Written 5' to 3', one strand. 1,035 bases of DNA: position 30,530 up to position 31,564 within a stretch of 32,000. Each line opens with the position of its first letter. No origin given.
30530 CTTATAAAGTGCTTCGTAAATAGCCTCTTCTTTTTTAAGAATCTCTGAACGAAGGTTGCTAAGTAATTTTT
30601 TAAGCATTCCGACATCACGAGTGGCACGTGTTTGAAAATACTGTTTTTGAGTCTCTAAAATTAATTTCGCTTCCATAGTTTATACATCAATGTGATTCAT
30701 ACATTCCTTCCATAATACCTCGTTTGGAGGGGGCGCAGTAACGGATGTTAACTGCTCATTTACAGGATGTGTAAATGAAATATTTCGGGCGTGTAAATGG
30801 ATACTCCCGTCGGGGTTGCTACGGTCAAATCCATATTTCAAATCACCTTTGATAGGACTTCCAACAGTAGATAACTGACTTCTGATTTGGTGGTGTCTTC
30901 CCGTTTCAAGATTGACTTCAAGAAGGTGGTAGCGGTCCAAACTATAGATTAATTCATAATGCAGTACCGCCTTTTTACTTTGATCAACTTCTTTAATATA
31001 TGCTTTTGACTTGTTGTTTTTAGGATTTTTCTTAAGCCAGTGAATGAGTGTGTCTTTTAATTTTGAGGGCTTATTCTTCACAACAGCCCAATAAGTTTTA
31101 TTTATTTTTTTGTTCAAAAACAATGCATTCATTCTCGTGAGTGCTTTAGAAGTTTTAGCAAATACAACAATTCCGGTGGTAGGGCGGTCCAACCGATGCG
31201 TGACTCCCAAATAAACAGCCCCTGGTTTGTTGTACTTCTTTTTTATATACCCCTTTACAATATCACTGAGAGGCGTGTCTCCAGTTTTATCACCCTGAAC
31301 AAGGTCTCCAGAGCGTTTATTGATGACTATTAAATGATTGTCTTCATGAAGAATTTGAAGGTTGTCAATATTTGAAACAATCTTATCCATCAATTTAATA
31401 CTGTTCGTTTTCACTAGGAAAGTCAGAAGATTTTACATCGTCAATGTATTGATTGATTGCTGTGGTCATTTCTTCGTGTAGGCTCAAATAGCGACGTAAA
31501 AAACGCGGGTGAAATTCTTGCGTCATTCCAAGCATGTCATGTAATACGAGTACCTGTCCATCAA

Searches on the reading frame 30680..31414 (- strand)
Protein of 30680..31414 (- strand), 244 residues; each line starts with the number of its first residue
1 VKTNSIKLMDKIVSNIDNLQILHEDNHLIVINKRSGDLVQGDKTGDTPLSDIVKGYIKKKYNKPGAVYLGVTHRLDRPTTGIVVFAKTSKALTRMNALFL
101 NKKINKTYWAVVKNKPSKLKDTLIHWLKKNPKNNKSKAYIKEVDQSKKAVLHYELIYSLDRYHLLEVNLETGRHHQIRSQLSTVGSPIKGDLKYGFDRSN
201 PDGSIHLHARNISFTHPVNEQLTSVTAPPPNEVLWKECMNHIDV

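Call 18: search_protein_families(library=pfam, proteins=[window:30680-31414:-], max_evalue=1)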
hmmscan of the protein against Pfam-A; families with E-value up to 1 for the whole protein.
window:30680-31414:- (244 aa): 2 families
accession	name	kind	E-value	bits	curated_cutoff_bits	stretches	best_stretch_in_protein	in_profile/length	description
PF00849.27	PseudoU_synth_2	-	5.8e-32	111.5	26.8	1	27-182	1-151/152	RNA pseudouridylate synthase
PF07533.21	BRK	-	0.084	13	23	0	24-43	3-22/44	BRK domain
